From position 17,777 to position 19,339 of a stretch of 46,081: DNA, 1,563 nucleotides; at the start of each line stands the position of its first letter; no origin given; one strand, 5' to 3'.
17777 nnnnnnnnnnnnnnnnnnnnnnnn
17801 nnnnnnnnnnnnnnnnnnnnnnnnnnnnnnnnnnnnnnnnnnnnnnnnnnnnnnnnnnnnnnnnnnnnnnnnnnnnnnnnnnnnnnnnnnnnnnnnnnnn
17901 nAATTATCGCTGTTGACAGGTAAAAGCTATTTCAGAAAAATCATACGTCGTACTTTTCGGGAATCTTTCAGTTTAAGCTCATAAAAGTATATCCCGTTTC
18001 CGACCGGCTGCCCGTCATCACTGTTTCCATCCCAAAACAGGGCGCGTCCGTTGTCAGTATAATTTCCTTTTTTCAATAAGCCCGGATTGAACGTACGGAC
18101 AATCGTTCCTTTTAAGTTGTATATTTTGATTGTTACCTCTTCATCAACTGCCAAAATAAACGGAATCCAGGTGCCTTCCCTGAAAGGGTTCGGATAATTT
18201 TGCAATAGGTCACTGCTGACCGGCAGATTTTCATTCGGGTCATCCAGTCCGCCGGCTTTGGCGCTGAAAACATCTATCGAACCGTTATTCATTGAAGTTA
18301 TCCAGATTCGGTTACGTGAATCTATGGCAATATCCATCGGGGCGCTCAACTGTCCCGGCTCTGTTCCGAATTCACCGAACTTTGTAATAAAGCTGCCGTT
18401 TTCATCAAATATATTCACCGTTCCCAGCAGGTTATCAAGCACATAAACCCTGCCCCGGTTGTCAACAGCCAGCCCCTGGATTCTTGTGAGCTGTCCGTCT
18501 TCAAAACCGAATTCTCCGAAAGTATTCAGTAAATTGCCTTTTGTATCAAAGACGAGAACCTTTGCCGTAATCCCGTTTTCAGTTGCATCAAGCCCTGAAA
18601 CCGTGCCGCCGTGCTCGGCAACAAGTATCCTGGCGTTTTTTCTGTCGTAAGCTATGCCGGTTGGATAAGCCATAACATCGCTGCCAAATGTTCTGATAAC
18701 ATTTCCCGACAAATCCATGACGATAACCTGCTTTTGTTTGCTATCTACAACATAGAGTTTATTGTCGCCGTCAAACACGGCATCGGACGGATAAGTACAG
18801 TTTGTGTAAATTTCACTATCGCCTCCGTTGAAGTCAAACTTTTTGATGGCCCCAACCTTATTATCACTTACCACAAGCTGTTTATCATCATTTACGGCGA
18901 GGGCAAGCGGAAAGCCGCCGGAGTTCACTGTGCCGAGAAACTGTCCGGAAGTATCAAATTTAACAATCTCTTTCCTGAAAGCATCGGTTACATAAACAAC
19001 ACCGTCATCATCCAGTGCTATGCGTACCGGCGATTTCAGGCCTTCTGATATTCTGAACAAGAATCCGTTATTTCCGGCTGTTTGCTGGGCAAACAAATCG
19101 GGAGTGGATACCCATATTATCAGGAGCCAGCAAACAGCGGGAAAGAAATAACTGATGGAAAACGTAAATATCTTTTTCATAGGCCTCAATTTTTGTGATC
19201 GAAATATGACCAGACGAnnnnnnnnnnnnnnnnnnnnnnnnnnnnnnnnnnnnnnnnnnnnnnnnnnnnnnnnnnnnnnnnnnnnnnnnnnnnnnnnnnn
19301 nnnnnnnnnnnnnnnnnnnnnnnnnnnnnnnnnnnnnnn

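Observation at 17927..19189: NHL beta-propeller with a T9SS C-terminal sorting domain embedded in a cytochrome operon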

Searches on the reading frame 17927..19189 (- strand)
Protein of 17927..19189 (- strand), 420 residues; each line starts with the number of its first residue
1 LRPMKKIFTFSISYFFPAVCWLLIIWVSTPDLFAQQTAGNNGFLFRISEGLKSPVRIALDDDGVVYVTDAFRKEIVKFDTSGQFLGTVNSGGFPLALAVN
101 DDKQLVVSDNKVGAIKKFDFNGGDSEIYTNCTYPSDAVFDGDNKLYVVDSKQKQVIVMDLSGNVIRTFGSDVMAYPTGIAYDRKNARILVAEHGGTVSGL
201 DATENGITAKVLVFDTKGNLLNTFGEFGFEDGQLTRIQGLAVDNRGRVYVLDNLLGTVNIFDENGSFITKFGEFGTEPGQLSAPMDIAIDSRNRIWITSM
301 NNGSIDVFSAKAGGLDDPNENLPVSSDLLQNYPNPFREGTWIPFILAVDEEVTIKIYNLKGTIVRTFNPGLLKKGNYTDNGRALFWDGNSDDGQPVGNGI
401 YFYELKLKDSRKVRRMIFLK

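Call 3: search_protein_families(library=pfam, proteins=[window:17927-19189:-], max_evalue=0.01)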
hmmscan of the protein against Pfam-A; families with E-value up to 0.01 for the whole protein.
window:17927-19189:- (420 aa): 13 families
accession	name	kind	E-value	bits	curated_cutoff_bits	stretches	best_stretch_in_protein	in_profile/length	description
PF01436.27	NHL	-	2e-20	72.1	20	0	52-75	2-25/28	NHL repeat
PF17170.10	DUF5128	-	9.2e-11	41.9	22.9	1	237-310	46-119/321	6-bladed beta-propeller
PF24684.1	Vgb_lyase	-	3.6e-08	33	50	1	46-186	91-235/290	Virginiamycin B lyase family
PF13860.13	FlgD_ig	-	5.8e-08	33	27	1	350-406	23-74/79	FlgD Ig-like domain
PF08450.18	SGL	-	9.2e-08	32.4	26.3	0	140-208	9-73/246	SMP-30/Gluconolactonase/LRE-like region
PF06977.17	SdiA-regulated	-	6.3e-06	26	21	0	142-198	34-90/249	SdiA-regulated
PF18962.6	Por_Secre_tail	-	1.8e-05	25.4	27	1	332-415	2-72/75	Secretion system C-terminal sorting domain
PF25021.1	TEN_NHL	-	0.00014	21.4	27.1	0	229-276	136-181/357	Teneurin NHL domain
PF07453.19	NUMOD1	-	0.00022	21.8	22.8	0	65-80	3-18/37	NUMOD1 domain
PF06739.17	SBBP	-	0.00029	21.2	20.5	0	234-250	12-28/38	Beta-propeller repeat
PF13585.12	CHU_C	-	0.00042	20.8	27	1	351-412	28-77/86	CHU_C Type IX secretion signal domain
PF07494.17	Reg_prop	-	0.00095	19.5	20.4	0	286-300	9-23/24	Two component regulator propeller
PF22701.2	Mala_s_1-like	-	0.001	19.3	27.5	0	141-214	97-169/195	Mal s 1 allergenic protein-like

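Call 4: search_protein_families(library=ncbifam, proteins=[window:17927-19189:-], max_evalue=0.01)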
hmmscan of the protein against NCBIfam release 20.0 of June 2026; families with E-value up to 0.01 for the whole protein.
window:17927-19189:- (420 aa): 12 families
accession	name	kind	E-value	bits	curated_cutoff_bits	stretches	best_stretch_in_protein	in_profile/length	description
NF035926.1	scyF_NHL_VPEP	equivalog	1.4e-33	116.6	350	2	210-310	174-275/376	scytonemin biosynthesis PEP-CTERM protein ScyF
NF033206.1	ScyE_fam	subfamily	3.9e-11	43.1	80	1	208-302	233-322/333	ScyD/ScyE family protein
NF052228.1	T9SS_PorZ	equivalog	9.2e-10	37.6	260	2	330-406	674-741/757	type IX secretion system anionic LPS delivery protein PorZ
NF033707.1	T9SS_sortase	equivalog_domain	2.9e-09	35.2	420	1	328-410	998-1080/1095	type IX secretion system sortase PorU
NF009276.0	PRK12633.1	equivalog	6.6e-09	35.8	383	1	350-410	129-184/234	flagellar basal body rod modification protein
TIGR04183.1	Por_Secre_tail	domain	2e-08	34.1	23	1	332-417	2-70/72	T9SS type A sorting domain-containing protein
NF047780.1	LIC12708_fam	subfamily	1.3e-07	30.8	150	1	61-270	65-219/391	LIC_12708 family protein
NF052323.1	T9SSA_dep_M6i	equivalog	8.4e-06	24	600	1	294-408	923-1027/1043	T9SS-dependent M6-like inactivated metalloprotease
NF005176.1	PRK06655.1-1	equivalog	1.7e-05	24.8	230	1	350-408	97-150/197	flagellar hook assembly protein FlgD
NF053768.1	CIS12_fam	equivalog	5.5e-05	22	860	0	49-160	85-196/715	CIS12 family contractile injection system protein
NF048007.1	MmpL3Stblzr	equivalog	0.00015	21.1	600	0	143-203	280-337/366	MmpL3/TtfA transport complex stabilizer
NF052280.1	7_blade_YncE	equivalog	0.0026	16.6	400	0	143-217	139-214/338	7-bladed beta-propeller protein YncE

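Call 11: find_homologous_proteins(query=window:17927-19189:-, max_evalue=0.00001)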
Query window:17927-19189:- (420 aa): 1941 proteins with E <= 0.00001 among 7929 candidates; the best 120 are listed.
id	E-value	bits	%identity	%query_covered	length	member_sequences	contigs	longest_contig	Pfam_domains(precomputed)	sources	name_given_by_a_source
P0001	1.1e-278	942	100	99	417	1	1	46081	PF06977.18,PF17170.11,PF24684.2,PF13860.13,PF01436.28,PF08450.19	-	-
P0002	1.1e-198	679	72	99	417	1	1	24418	PF06977.18,PF17170.11,PF24684.2,PF13860.13,PF01436.28,PF06739.18,PF08450.19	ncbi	-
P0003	1.6e-169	582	63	99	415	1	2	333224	PF17170.11,PF18962.8,PF13860.13,PF01436.28,PF08450.19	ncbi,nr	ncbi:MAG: 6-bladed beta-propeller [Bacteroidales bacterium]|nr:6-bladed beta-propeller [Bacteroidale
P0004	1.7e-158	546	57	99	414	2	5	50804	PF17170.11,PF24684.2,PF13860.13,PF01436.28,PF08450.19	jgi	-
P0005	1.1e-143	497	52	99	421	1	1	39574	PF17170.11,PF13860.13,PF01436.28,PF08450.19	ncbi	-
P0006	1.2e-121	425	48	92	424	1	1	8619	PF17170.11,PF18962.8,PF13860.13,PF01436.28,PF08450.19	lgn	-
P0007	1.4e-121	425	48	97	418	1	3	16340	PF18962.8,PF24684.2,PF13860.13,PF01436.28,PF08450.19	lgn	-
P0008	2.7e-114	401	48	92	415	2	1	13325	PF17170.11,PF13860.13,PF01436.28,PF08450.19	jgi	jgi:hypothetical protein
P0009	1.2e-111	392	47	98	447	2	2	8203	PF17170.11,PF13860.13,PF01436.28,PF08450.19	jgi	jgi:DNA-binding beta-propeller fold protein YncE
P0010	8.7e-107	376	45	97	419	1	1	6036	PF17170.11,PF13860.13,PF01436.28,PF08450.19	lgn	-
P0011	5.8e-106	373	47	90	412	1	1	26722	PF17170.11,PF13860.13,PF01436.28,PF08450.19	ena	-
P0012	1.3e-105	372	46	89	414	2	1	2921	PF17170.11,PF13860.13,PF01436.28,PF08450.19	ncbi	ncbi:MAG: FlgD immunoglobulin-like domain containing protein, partial [bacterium]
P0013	2.1e-105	371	43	100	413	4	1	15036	PF17170.11,PF18962.8,PF13860.13,PF01436.28,PF08450.19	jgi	jgi:sugar lactone lactonase YvrE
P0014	1.7e-104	368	45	92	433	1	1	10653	PF13860.13,PF01436.28,PF08450.19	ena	-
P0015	9.4e-103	362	43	100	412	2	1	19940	PF17170.11,PF13860.13,PF01436.28,PF08450.19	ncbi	ncbi:MAG: FlgD immunoglobulin-like domain containing protein [bacterium]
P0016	2.2e-101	358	46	90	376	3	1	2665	PF17170.11,PF13860.13,PF01436.28,PF08450.19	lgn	-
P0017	3.6e-101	357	50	72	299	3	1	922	PF13585.13,PF17170.11,PF18962.8,PF13860.13,PF01436.28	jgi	-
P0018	8.3e-99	349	44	90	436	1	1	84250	PF17170.11,PF13860.13,PF01436.28,PF08450.19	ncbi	-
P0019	1.9e-97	345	42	99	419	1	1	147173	PF17170.11,PF18962.8,PF13860.13,PF01436.28,PF08450.19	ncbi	-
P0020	4.1e-97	344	42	95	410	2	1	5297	PF17170.11,PF18962.8,PF13860.13,PF01436.28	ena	-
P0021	3.3e-96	341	44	89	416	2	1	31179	PF17170.11,PF13860.13,PF01436.28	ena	-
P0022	4.3e-96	341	42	96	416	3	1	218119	PF17170.11,PF13860.13,PF01436.28,PF08450.19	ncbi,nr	ncbi:MAG: 6-bladed beta-propeller [candidate division KSB1 bacterium]|nr:6-bladed beta-propeller [ca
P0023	6.8e-96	340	41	95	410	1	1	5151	PF17170.11,PF18962.8,PF13860.13,PF01436.28,PF08450.19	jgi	-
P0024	3.2e-95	338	42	96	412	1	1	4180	PF17170.11,PF01436.28,PF08450.19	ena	-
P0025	9.2e-95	336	44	90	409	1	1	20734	PF18962.8,PF13860.13,PF01436.28,PF06739.18,PF08450.19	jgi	-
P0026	3.0e-94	334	41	100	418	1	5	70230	PF17170.11,PF13860.13,PF01436.28,PF06739.18,PF08450.19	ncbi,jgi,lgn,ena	-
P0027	9.7e-94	333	43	93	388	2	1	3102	PF17170.11,PF22807.3,PF13860.13,PF01436.28,PF08450.19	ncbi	ncbi:MAG: FlgD immunoglobulin-like domain containing protein [bacterium]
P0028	2.0e-93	332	40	96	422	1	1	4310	PF24684.2,PF13860.13,PF01436.28,PF08450.19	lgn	-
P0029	1.0e-90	323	39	99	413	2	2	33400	PF17170.11,PF18962.8,PF13860.13,PF01436.28,PF08450.19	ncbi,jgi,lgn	-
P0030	1.3e-88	316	47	77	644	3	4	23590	PF00801.27,PF18962.8,PF23664.2,PF24312.2,PF24684.2,PF01436.28,PF08450.19,PF18911.7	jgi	-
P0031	8.3e-88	313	41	92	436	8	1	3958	PF17170.11,PF13860.13,PF01436.28,PF08450.19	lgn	-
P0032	4.6e-85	304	44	88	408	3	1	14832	PF17170.11,PF18962.8,PF13860.13,PF01436.28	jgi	-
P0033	3.6e-84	301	41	92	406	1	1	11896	PF18962.8,PF13860.13,PF01436.28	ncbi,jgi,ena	-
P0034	2.4e-83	299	48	69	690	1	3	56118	PF00801.27,PF18962.8,PF24312.2,PF24684.2,PF01436.28,PF04862.19,PF18911.7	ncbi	-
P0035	3.6e-81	291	40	68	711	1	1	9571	PF17170.11,PF18962.8,PF13860.13,PF01436.28,PF25021.2,PF06739.18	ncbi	ncbi:FlgD immunoglobulin-like domain containing protein [Candidatus Poribacteria bacterium]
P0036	4.0e-81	291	41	89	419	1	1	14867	PF18962.8,PF13860.13,PF01436.28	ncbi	-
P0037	5.0e-80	288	44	76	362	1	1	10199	PF18962.8,PF24684.2,PF01436.28,PF11589.15,PF08450.19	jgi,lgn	-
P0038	8.3e-80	287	38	67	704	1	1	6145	PF17170.11,PF13860.13,PF01436.28,PF06739.18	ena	-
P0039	1.9e-79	286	40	89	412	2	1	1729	PF17170.11,PF18962.8,PF13860.13,PF01436.28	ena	-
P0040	8.3e-79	284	48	70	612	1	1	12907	PF00801.27,PF01731.27,PF18962.8,PF24312.2,PF24684.2,PF01436.28,PF18911.7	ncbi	-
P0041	2.1e-78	282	47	71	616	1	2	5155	PF00801.27,PF01731.27,PF18962.8,PF24312.2,PF24684.2,PF01436.28,PF04862.19,PF08450.19,PF18911.7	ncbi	-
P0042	8.1e-78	280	38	93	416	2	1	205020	PF17170.11,PF18962.8,PF13860.13,PF01436.28,PF08450.19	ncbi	-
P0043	9.0e-78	280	37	68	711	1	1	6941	PF17170.11,PF18962.8,PF13860.13,PF01436.28,PF25021.2,PF06739.18,PF08450.19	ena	-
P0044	5.2e-77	278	50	63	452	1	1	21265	PF00801.27,PF17170.11,PF18962.8,PF24684.2,PF01436.28,PF18911.7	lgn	-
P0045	2.9e-76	275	39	64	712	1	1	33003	PF17170.11,PF18962.8,PF13860.13,PF01436.28,PF06739.18,PF08450.19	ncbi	-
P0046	9.3e-76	274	37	68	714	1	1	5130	PF07494.18,PF17170.11,PF13860.13,PF01436.28,PF25021.2,PF06739.18,PF08450.19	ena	-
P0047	9.7e-76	273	50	65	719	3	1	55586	PF25692.2,PF00801.27,PF18962.8,PF24312.2,PF24684.2,PF08329.17,PF01436.28,PF19081.7,PF04862.19,PF08450.19,PF18911.7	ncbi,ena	-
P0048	1.3e-75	273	45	68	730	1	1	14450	PF00801.27,PF18962.8,PF23664.2,PF24312.2,PF24684.2,PF01436.28,PF08450.19,PF18911.7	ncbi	-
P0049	3.7e-75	272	37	65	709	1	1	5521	PF17170.11,PF18962.8,PF13860.13,PF01436.28,PF06739.18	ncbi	ncbi:T9SS type A sorting domain-containing protein [Candidatus Poribacteria bacterium]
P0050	5.1e-75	271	40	90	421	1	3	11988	PF17170.11,PF18962.8,PF24684.2,PF13860.13,PF01436.28,PF06739.18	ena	-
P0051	7.6e-75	271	37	70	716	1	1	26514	PF17170.11,PF13860.13,PF01436.28,PF06739.18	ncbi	ncbi:FlgD immunoglobulin-like domain containing protein [Candidatus Poribacteria bacterium]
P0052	4.2e-74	268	48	62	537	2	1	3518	PF00801.27,PF17170.11,PF18962.8,PF24312.2,PF01436.28,PF08450.19,PF18911.7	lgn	-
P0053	1.7e-73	266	40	65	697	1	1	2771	PF07494.18,PF17170.11,PF18962.8,PF13860.13,PF01436.28,PF25021.2,PF06739.18,PF08450.19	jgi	jgi:DNA-binding beta-propeller fold protein YncE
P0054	4.6e-73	265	42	73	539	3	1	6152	PF00801.27,PF18962.8,PF24312.2,PF24684.2,PF01436.28,PF11589.15,PF18911.7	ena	-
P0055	8.6e-73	264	36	89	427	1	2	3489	PF24312.2,PF24684.2,PF01436.28,PF08450.19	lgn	-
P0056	2.2e-72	262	45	69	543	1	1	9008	PF00801.27,PF18962.8,PF24312.2,PF24684.2,PF01436.28,PF18911.7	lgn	-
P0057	1.3e-71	260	42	71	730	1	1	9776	PF00801.27,PF18962.8,PF23664.2,PF24312.2,PF24684.2,PF01436.28,PF08450.19,PF18911.7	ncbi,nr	ncbi:MAG: PKD domain-containing protein [Bacteroidales bacterium]|nr:PKD domain-containing protein [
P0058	2.3e-71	259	46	62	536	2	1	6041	PF18962.8,PF24312.2,PF24684.2,PF01436.28,PF08450.19,PF18911.7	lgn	-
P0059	1.3e-70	257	45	73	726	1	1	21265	PF00801.27,PF17170.11,PF18962.8,PF23664.2,PF24527.2,PF24312.2,PF01436.28,PF18911.7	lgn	-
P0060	2.6e-70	256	36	96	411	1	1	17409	PF17170.11,PF18962.8,PF13860.13,PF01436.28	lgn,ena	-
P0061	2.5e-69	252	44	69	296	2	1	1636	PF17170.11,PF13860.13,PF01436.28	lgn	-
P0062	1.2e-67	247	42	74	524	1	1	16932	PF17170.11,PF18962.8,PF01436.28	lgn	-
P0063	6.7e-67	244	38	73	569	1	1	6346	PF00801.27,PF17170.11,PF18962.8,PF24312.2,PF01436.28,PF08450.19,PF18911.7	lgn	-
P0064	5.5e-66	241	42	68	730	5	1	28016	PF00801.27,PF18962.8,PF23664.2,PF24527.2,PF24312.2,PF24684.2,PF01436.28,PF08450.19,PF18911.7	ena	-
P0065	1.9e-65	240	36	89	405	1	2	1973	PF17170.11,PF18962.8,PF13860.13,PF01436.28,PF06739.18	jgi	-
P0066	5.4e-65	238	45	63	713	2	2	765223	PF00801.27,PF18962.8,PF23664.2,PF24527.2,PF24312.2,PF01436.28,PF18911.7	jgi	jgi:hypothetical protein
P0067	1.7e-63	233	40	75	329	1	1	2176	PF17170.11,PF01436.28,PF08450.19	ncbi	ncbi:MAG: NHL repeat-containing protein, partial [bacterium]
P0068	3.7e-63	232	39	71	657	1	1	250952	PF00801.27,PF18962.8,PF24527.2,PF24312.2,PF01436.28,PF08450.19,PF18911.7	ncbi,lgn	-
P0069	1.6e-60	223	43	41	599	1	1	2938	PF17170.11,PF18962.8,PF13860.13,PF01436.28,PF06739.18,PF08450.19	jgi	jgi:hypothetical protein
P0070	1.3e-59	220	40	67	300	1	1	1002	PF24684.2,PF01436.28,PF25021.2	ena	-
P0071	4.5e-57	212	40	69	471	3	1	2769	PF00801.27,PF17170.11,PF18962.8,PF24684.2,PF01436.28,PF08450.19,PF18911.7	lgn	-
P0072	6.2e-57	212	33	68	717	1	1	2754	PF17170.11,PF13860.13,PF01436.28,PF06739.18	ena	-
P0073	4.2e-55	206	40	65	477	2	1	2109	PF23664.2,PF24527.2,PF24312.2,PF01436.28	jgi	jgi:hypothetical protein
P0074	6.0e-53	198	26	87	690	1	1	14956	PF17170.11,PF18962.8,PF13449.13,PF24684.2,PF01436.28,PF25021.2,PF06739.18,PF08450.19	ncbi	ncbi:SMP-30/gluconolactonase/LRE family protein [Patescibacteria group bacterium]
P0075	7.7e-51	191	27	61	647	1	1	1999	PF07494.18,PF06977.18,PF17170.11,PF22807.3,PF02393.22,PF24684.2,PF01436.28,PF08450.19,PF13449.13,PF20067.6,PF22701.4,PF25021.2,PF06739.18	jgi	jgi:DNA-binding beta-propeller fold protein YncE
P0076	8.6e-50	188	27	62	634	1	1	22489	PF07494.18,PF17170.11,PF13449.13,PF20067.6,PF22807.3,PF02393.22,PF24684.2,PF01436.28,PF25021.2,PF06739.18,PF08450.19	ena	-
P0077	3.6e-48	183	38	66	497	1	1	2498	PF17170.11,PF01436.28,PF25021.2,PF06739.18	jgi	jgi:sugar lactone lactonase YvrE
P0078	2.1e-44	170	51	40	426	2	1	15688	PF23664.2,PF24312.2,PF01436.28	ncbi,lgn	-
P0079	1.5e-42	164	27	62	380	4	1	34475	PF17170.11,PF01731.27,PF03022.23,PF01436.28,PF25021.2,PF06739.18,PF08450.19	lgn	-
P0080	1.8e-40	157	26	65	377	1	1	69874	PF17170.11,PF01731.27,PF01436.28,PF25021.2,PF06739.18,PF08450.19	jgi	jgi:DNA-binding beta-propeller fold protein YncE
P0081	4.3e-40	156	28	62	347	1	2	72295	PF17170.11,PF01731.27,PF01436.28,PF25021.2,PF06739.18,PF08450.19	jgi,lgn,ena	-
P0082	2.5e-39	154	26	62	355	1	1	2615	PF17170.11,PF01731.27,PF02393.22,PF01436.28,PF25021.2,PF06739.18,PF08450.19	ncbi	ncbi:MAG: 6-bladed beta-propeller [Nitrospiria bacterium]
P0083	5.7e-39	152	33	40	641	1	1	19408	PF17170.11,PF01731.27,PF13449.13,PF24684.2,PF01436.28,PF25021.2,PF08450.19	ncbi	-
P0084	1.9e-38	151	27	62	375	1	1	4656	PF17170.11,PF01731.27,PF01436.28,PF25021.2,PF06739.18,PF08450.19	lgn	-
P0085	5.3e-38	149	24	57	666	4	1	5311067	PF17170.11,PF01731.27,PF13449.13,PF01436.28,PF25021.2,PF06739.18,PF08450.19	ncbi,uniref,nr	ncbi:NHL repeat-containing protein [Marinagarivorans cellulosilyticus]|uniref:6-bladed beta-propelle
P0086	6.5e-38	149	27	64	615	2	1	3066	PF07494.18,PF17170.11,PF13449.13,PF14433.12,PF20067.6,PF02393.22,PF01436.28,PF25021.2,PF06739.18,PF08450.19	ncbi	-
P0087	1.7e-37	147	27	62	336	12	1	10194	PF17170.11,PF01731.27,PF01436.28,PF25021.2,PF06739.18,PF08450.19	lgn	-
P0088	1.3e-36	145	26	63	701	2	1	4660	PF10282.16,PF17170.11,PF23381.2,PF22807.3,PF01436.28,PF25021.2,PF08450.19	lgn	-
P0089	2.6e-36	144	28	62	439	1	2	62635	PF17170.11,PF01436.28,PF25021.2,PF06739.18,PF08450.19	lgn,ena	-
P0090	3.0e-36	143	28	62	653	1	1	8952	PF17170.11,PF13449.13,PF22701.4,PF24684.2,PF01436.28,PF25021.2,PF06739.18,PF08450.19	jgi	jgi:DNA-binding beta-propeller fold protein YncE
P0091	4.4e-36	143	28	62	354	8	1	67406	PF17170.11,PF01731.27,PF01436.28,PF25021.2,PF06739.18,PF08450.19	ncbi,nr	ncbi:MAG: 6-bladed beta-propeller [Candidatus Manganitrophus sp.]|nr:6-bladed beta-propeller [Candid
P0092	4.6e-36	143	27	78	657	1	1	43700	PF17170.11,PF01436.28,PF25021.2,PF06739.18,PF08450.19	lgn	-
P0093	7.0e-35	139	28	72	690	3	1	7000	PF10282.16,PF17170.11,PF01731.27,PF13449.13,PF24684.2,PF03022.23,PF01436.28,PF25021.2,PF08450.19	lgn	-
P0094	1.7e-34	138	25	62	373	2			PF17170.11,PF01731.27,PF01436.28,PF25021.2,PF06739.18,PF08450.19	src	-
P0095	1.9e-34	137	28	45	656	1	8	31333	PF17170.11,PF13449.13,PF01436.28,PF25021.2,PF08450.19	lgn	-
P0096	2.5e-34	137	30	64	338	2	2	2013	PF10282.16,PF17170.11,PF01436.28,PF08450.19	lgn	-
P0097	3.9e-34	136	27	62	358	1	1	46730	PF17170.11,PF01731.27,PF20067.6,PF01436.28,PF25021.2,PF06739.18,PF08450.19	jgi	-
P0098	4.3e-34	136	30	61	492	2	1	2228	PF22352.3,PF17170.11,PF23381.2,PF01436.28,PF08450.19,PF18911.7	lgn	-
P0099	7.0e-34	136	26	57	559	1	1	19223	PF17170.11,PF01436.28,PF25021.2,PF06739.18,PF08450.19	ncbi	ncbi:MAG: hypothetical protein E6H05_11785, partial [Bacillati bacterium ANGP1]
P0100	1.0e-33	135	25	63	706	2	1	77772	PF10282.16,PF17170.11,PF13449.13,PF02393.22,PF01436.28,PF25021.2,PF06739.18,PF08450.19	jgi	jgi:tripartite motif-containing protein 71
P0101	1.7e-33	134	32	48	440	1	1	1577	PF17170.11,PF18962.8,PF01436.28,PF25021.2,PF06739.18,PF08450.19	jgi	jgi:DNA-binding beta-propeller fold protein YncE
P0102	3.1e-33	133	27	68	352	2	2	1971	PF17170.11,PF01731.27,PF01436.28,PF25021.2,PF06739.18,PF08450.19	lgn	-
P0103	6.1e-33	132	27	43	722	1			PF17170.11,PF01731.27,PF13449.13,PF02393.22,PF24684.2,PF01436.28,PF25021.2,PF06739.18,PF00041.28,PF08450.19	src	-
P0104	1.5e-32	131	42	24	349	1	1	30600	PF17170.11,PF20067.6,PF02393.22,PF24684.2,PF01436.28,PF25021.2,PF06739.18,PF08450.19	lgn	-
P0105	2.9e-32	130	27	65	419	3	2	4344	PF17170.11,PF01731.27,PF22807.3,PF24684.2,PF01436.28,PF06739.18,PF08450.19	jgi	jgi:sugar lactone lactonase YvrE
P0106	7.1e-32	129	27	65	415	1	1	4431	PF10282.16,PF07494.18,PF17170.11,PF01731.27,PF22807.3,PF24684.2,PF01436.28,PF25021.2,PF06739.18,PF08450.19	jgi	jgi:DNA-binding beta-propeller fold protein YncE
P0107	7.5e-32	129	29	68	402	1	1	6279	PF07494.18,PF17170.11,PF01731.27,PF22807.3,PF01436.28,PF25021.2,PF06739.18,PF08450.19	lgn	-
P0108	1.0e-31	128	26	64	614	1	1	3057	PF17170.11,PF22807.3,PF01436.28,PF25021.2,PF06739.18,PF08450.19,PF00643.30,PF00630.26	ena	-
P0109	1.7e-31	128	29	62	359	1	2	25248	PF17170.11,PF20067.6,PF22807.3,PF01436.28,PF25021.2,PF06739.18,PF08450.19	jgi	-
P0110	2.0e-31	128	28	66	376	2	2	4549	PF17170.11,PF01731.27,PF01436.28,PF25021.2,PF06739.18,PF08450.19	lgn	-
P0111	2.1e-31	127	28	70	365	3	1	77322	PF17170.11,PF01731.27,PF02393.22,PF01436.28,PF25021.2,PF08450.19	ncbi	-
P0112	2.4e-31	127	27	65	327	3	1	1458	PF17170.11,PF01731.27,PF22807.3,PF24684.2,PF01436.28,PF25021.2,PF06739.18,PF08450.19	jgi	-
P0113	3.4e-31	127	29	51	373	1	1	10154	PF17170.11,PF22807.3,PF01436.28,PF25021.2,PF06739.18,PF08450.19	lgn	-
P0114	3.6e-31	127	29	72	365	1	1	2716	PF17170.11,PF01436.28,PF25021.2,PF06739.18,PF08450.19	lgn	-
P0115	3.7e-31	127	30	51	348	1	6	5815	PF17170.11,PF01731.27,PF22807.3,PF24684.2,PF01436.28,PF25021.2,PF06739.18,PF08450.19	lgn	-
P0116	4.1e-31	126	30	59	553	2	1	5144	PF17170.11,PF13449.13,PF24684.2,PF01436.28,PF25021.2,PF06739.18,PF08450.19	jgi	jgi:hypothetical protein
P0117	4.4e-31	126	25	62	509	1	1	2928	PF17170.11,PF18962.8,PF13860.13,PF01436.28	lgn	-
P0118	4.8e-31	126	28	62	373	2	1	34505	PF17170.11,PF01731.27,PF01436.28,PF25021.2,PF06739.18,PF08450.19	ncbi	-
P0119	7.2e-31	126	28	67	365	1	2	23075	PF17170.11,PF01731.27,PF01436.28,PF25021.2,PF06739.18,PF08450.19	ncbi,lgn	-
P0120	8.2e-31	125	28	48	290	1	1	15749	PF17170.11,PF01436.28,PF25021.2,PF06739.18,PF08450.19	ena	-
